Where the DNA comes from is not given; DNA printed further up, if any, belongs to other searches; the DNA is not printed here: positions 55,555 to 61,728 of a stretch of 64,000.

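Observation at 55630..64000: Tandem giant surface lipoproteins sharing a 100% identical 891-bp 5' cassette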

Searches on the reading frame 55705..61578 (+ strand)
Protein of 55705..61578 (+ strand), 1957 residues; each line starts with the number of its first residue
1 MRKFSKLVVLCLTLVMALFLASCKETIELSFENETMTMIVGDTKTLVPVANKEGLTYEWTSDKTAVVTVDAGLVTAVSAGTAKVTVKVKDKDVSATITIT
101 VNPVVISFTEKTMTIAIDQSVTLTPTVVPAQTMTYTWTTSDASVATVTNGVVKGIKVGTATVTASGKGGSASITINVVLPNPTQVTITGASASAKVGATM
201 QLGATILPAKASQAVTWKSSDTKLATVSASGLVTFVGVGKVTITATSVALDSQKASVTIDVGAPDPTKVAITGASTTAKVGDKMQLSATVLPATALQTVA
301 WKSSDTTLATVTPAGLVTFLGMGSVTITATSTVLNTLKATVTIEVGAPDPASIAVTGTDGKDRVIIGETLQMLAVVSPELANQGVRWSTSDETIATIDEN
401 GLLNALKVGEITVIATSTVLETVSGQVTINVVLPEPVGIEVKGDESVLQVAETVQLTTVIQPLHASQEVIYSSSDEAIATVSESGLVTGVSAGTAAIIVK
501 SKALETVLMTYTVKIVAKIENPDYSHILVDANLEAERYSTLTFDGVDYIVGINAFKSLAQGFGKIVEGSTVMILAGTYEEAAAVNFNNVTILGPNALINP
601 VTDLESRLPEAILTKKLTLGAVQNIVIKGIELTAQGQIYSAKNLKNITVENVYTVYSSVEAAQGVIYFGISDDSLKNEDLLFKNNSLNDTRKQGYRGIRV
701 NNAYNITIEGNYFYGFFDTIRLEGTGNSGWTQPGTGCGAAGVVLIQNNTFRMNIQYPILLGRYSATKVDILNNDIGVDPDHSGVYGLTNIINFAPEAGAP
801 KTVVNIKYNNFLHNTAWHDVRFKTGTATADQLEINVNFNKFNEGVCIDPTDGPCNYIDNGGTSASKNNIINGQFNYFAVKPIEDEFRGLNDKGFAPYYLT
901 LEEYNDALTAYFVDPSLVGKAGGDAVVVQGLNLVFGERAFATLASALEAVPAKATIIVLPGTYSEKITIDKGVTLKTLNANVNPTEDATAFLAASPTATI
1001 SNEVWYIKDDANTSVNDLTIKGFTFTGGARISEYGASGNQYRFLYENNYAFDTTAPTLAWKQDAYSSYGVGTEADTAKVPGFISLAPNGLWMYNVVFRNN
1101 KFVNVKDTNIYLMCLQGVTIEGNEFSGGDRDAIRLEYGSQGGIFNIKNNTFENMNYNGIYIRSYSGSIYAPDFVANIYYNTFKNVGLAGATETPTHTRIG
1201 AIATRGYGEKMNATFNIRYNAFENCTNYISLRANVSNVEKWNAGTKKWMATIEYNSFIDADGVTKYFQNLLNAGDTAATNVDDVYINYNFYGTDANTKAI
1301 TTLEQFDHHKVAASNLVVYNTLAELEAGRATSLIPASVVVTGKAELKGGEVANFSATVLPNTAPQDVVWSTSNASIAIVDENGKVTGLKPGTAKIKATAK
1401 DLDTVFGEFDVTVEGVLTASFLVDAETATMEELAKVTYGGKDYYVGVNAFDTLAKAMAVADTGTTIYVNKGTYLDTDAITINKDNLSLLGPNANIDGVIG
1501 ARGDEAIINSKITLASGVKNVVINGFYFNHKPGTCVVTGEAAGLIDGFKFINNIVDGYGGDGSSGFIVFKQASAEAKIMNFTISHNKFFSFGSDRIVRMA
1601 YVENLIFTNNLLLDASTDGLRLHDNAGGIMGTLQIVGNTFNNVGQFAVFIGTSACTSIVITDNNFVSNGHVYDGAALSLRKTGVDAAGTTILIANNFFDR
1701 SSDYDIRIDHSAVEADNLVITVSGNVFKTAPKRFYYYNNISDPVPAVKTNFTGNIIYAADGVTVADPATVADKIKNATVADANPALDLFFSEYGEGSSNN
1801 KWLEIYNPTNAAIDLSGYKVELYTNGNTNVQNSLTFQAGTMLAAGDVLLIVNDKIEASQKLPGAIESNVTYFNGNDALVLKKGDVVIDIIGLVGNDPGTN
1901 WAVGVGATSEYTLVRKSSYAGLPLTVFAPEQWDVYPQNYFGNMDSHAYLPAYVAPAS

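Call 7: search_protein_families(library=pfam, proteins=[window:55705-61578:+], max_evalue=0.01)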
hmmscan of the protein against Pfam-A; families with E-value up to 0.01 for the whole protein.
window:55705-61578:+ (1957 aa): 6 families
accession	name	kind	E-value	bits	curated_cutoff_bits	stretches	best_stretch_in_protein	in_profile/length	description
PF02368.24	Big_2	-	4.9e-67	222.3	22.8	7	183-256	3-76/79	Bacterial Ig-like domain (group 2)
PF00932.25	LTD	-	1e-14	55.3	34.3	1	1784-1891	4-106/109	Lamin Tail Domain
PF22359.2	Big-like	-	4.6e-12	46.4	27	1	59-101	5-46/48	Bacterial Ig-like domain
PF21461.3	HL_N-beta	-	2e-10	40.7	27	1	134-170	13-48/57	Hyaluronate lyase, N-terminal beta-sheet domain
PF13229.12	Beta_helix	-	5.8e-09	36.2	25.9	2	1517-1696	7-156/158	Right handed beta helix region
PF16820.11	PKD_3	-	0.00015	22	26.3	0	109-154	9-54/68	PKD-like domain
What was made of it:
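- On LigA/LigB-like partial concerted evolution of tandem Big_2 lipoprotein genes (a kind of arrangement, not a homologous family): Big_2 matches x7 and x6 with E about 1e-66 (call 7).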

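Call 9: find_encoding_contigs(protein=window:55705-61578:+, flank=10000, max_places=10)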
Protein window:55705-61578:+ (1957 aa): no gene with exactly this product is on record in the collection.

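Call 18: find_homologous_proteins(query=window:55705-61578:+, max_evalue=1e-10)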
Query window:55705-61578:+ (1957 aa): 2212 proteins with E <= 1e-10 among 8000 candidates; the best 120 are listed.
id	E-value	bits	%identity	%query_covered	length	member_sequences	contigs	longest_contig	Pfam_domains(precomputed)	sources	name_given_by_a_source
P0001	0.0e+0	4292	100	100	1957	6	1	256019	PF13229.13,PF26182.1,PF00932.26,PF21461.4,PF22359.3,PF02368.25,PF26918.1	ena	-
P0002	0.0e+0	2971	69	94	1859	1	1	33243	PF13229.13,PF26182.1,PF00932.26,PF22359.3,PF02368.25,PF26918.1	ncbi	ncbi:MAG: Ig-like domain-containing protein [Bacilli bacterium]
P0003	0.0e+0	2334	58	94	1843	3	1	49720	PF13229.13,PF26182.1,PF00932.26,PF21461.4,PF22359.3,PF02368.25,PF26918.1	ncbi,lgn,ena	-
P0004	0.0e+0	2267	61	65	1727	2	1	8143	PF13229.13,PF26182.1,PF00932.26,PF02368.25,PF26918.1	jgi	-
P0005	0.0e+0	1486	42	83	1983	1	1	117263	PF13229.13,PF09479.17,PF26182.1,PF02368.25,PF26918.1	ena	-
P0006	0.0e+0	1069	33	24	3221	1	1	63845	PF21764.4,PF26182.1,PF07686.24,PF13927.13,PF18962.8,PF19804.6,PF22359.3,PF02368.25,PF26918.1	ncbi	-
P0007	1.2e-272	926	38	22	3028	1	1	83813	PF21764.4,PF26182.1,PF21461.4,PF22359.3,PF02368.25,PF26918.1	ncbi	-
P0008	3.0e-257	875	35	20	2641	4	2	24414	PF21764.4,PF26182.1,PF22359.3,PF02368.25,PF20578.5,PF26918.1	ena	-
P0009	5.9e-243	828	36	55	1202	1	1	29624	PF26182.1,PF02368.25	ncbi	ncbi:MAG: Ig-like domain-containing protein [Bacilli bacterium]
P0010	4.7e-236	805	33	24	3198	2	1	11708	PF21764.4,PF26182.1,PF21461.4,PF22359.3,PF02368.25,PF06832.19,PF26918.1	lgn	-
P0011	5.3e-228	778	34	23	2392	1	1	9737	PF21764.4,PF15096.13,PF26182.1,PF21461.4,PF25354.2,PF18962.8,PF22359.3,PF22067.3,PF02368.25,PF20578.5,PF26918.1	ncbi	-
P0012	3.8e-226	772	34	23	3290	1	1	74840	PF22073.3,PF26182.1,PF15780.12,PF07610.18,PF02494.23,PF22359.3,PF02368.25,PF06832.19,PF26918.1,PF22544.3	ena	-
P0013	5.5e-225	768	36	24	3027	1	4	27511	PF21764.4,PF26182.1,PF21461.4,PF22359.3,PF02368.25,PF20578.5,PF26918.1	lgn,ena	-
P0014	5.2e-221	755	36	55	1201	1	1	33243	PF26182.1,PF02368.25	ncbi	ncbi:MAG: Ig-like domain-containing protein [Bacilli bacterium]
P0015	1.8e-218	747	36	22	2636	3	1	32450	PF11347.15,PF26182.1,PF22359.3,PF02368.25,PF26918.1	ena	-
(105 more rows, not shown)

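Call 19: find_encoding_contigs(protein=P0001, flank=10000, max_places=10)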
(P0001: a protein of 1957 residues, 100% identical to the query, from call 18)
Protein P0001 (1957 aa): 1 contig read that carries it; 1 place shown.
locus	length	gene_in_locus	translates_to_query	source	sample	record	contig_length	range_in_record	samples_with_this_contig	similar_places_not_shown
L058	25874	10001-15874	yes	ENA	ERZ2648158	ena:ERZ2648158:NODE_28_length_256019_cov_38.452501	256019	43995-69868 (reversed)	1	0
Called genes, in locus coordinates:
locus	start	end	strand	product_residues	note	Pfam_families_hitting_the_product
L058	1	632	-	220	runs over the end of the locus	-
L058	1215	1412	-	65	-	-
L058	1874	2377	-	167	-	PF01467:CTP_transf_like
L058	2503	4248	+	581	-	PF00664:ABC_membrane, PF00005:ABC_tran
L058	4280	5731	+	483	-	PF00749:tRNA-synt_1c, PF19269:Anticodon_2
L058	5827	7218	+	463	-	PF01523:PmbA_TldD_1st (faint), PF19290:PmbA_TldD_2nd, PF19289:PmbA_TldD_3rd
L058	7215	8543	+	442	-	PF01523:PmbA_TldD_1st (weak), PF19290:PmbA_TldD_2nd, PF19289:PmbA_TldD_3rd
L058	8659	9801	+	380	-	PF00438:S-AdoMet_synt_N, PF02772:S-AdoMet_synt_M, PF02773:S-AdoMet_synt_C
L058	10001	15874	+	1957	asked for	PF21461:HL_N-beta (faint), PF22359:Big-like (weak), PF26182:Ig_NUP210_5th (faint), PF02368:Big_2, PF26918:Ig_Eae (weak), PF02368:Big_2, PF13229:Beta_helix (weak), PF00932:LTD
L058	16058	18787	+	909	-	PF21764:Invasin_D4 (faint), PF21461:HL_N-beta (faint), PF22359:Big-like (weak), PF26182:Ig_NUP210_5th (faint), PF02368:Big_2, PF26918:Ig_Eae (weak), PF02368:Big_2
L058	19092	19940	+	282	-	PF02645:DegV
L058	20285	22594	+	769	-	PF00041:fn3 (faint), PF16656:Pur_ac_phosph_N, PF00149:Metallophos, PF05887:Trypan_PARP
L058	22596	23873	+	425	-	PF03802:CitX, PF01874:CitG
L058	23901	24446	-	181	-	PF05683:Fumerase_C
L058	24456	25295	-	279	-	PF05681:Fumerase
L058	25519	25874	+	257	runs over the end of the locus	-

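Call 20: find_encoding_contigs(protein=P0002, flank=10000, max_places=5)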
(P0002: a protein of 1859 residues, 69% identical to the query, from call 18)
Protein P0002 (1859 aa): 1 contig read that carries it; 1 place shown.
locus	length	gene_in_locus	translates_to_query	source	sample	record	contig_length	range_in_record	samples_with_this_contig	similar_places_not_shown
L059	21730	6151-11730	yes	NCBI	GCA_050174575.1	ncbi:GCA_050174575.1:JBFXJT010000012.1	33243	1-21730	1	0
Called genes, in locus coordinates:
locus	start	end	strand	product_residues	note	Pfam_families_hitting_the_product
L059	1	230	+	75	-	PF19269:Anticodon_2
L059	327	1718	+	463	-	PF01523:PmbA_TldD_1st (weak), PF19290:PmbA_TldD_2nd, PF19289:PmbA_TldD_3rd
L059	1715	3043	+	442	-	PF01523:PmbA_TldD_1st (weak), PF19290:PmbA_TldD_2nd, PF19289:PmbA_TldD_3rd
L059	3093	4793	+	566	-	PF00270:DEAD, PF04851:ResIII, PF00271:Helicase_C, PF03880:DbpA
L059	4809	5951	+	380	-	PF00438:S-AdoMet_synt_N, PF02772:S-AdoMet_synt_M, PF02773:S-AdoMet_synt_C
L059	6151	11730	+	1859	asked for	PF22359:Big-like (faint), PF26182:Ig_NUP210_5th (faint), PF26918:Ig_Eae (faint), PF02368:Big_2, PF13229:Beta_helix (faint), PF02368:Big_2, PF00932:LTD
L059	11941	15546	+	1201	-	PF26182:Ig_NUP210_5th (faint), PF02368:Big_2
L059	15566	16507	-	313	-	PF04055:Radical_SAM, PF16199:Radical_SAM_C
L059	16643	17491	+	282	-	PF02645:DegV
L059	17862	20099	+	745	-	-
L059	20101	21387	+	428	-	PF03802:CitX, PF01874:CitG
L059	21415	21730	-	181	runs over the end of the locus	PF05683:Fumerase_C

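Call 24: find_encoding_contigs(protein=P0003, flank=10000, max_places=4)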
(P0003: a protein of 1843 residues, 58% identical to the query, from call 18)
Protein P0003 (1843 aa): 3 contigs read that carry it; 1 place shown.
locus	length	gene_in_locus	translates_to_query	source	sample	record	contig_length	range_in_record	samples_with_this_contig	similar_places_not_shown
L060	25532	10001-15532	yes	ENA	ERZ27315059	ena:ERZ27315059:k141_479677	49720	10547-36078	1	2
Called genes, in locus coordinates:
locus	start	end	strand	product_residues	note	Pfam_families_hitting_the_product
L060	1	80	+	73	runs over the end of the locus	-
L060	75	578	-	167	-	PF01467:CTP_transf_like, PF08218:Citrate_ly_lig (faint)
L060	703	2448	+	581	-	PF00664:ABC_membrane, PF00005:ABC_tran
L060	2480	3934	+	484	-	PF00749:tRNA-synt_1c, PF19269:Anticodon_2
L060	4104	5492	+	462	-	PF01523:PmbA_TldD_1st (weak), PF19290:PmbA_TldD_2nd, PF19289:PmbA_TldD_3rd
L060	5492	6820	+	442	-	PF01523:PmbA_TldD_1st, PF19290:PmbA_TldD_2nd, PF19289:PmbA_TldD_3rd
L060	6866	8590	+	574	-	PF04851:ResIII, PF00270:DEAD, PF00271:Helicase_C, PF03880:DbpA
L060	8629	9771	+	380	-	PF00438:S-AdoMet_synt_N, PF02772:S-AdoMet_synt_M, PF02773:S-AdoMet_synt_C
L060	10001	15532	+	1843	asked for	PF21461:HL_N-beta (faint), PF26182:Ig_NUP210_5th (faint), PF02368:Big_2, PF22359:Big-like (weak), PF26918:Ig_Eae (weak), PF02368:Big_2, PF13229:Beta_helix, PF00932:LTD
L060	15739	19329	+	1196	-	PF21461:HL_N-beta (faint), PF26182:Ig_NUP210_5th (faint), PF02368:Big_2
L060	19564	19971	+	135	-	PF00571:CBS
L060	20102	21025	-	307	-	PF04055:Radical_SAM, PF16199:Radical_SAM_C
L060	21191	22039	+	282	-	PF02645:DegV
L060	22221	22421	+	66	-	-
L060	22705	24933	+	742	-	-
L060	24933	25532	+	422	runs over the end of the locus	PF03802:CitX, PF01874:CitG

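Call 25: find_encoding_contigs(protein=P0009, flank=10000, max_places=4)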
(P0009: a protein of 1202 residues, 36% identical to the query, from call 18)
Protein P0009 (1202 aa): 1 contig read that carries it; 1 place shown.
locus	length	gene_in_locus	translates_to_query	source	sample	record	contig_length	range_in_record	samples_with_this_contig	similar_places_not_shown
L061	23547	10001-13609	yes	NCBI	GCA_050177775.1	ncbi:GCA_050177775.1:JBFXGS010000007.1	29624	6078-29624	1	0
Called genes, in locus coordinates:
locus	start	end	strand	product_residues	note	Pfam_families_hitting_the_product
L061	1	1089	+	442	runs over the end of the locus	PF01523:PmbA_TldD_1st (weak), PF19290:PmbA_TldD_2nd, PF19289:PmbA_TldD_3rd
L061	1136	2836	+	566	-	PF00270:DEAD, PF04851:ResIII, PF00271:Helicase_C, PF03880:DbpA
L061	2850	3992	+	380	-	PF00438:S-AdoMet_synt_N, PF02772:S-AdoMet_synt_M, PF02773:S-AdoMet_synt_C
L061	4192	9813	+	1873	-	PF26182:Ig_NUP210_5th (faint), PF02368:Big_2, PF26918:Ig_Eae (weak), PF02368:Big_2, PF13229:Beta_helix, PF00932:LTD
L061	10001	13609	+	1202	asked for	PF26182:Ig_NUP210_5th (faint), PF02368:Big_2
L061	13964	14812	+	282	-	PF02645:DegV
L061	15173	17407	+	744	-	-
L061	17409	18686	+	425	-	PF03802:CitX, PF01874:CitG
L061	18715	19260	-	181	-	PF05683:Fumerase_C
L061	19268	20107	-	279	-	PF05681:Fumerase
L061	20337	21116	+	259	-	-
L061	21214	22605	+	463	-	PF01554:MatE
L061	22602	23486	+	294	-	PF08331:QueG_DUF1730 (weak), PF13187:Fer4_9 (faint), PF00037:Fer4 (weak), PF12837:Fer4_6 (weak), PF12838:Fer4_7 (weak), PF13484:Fer4_16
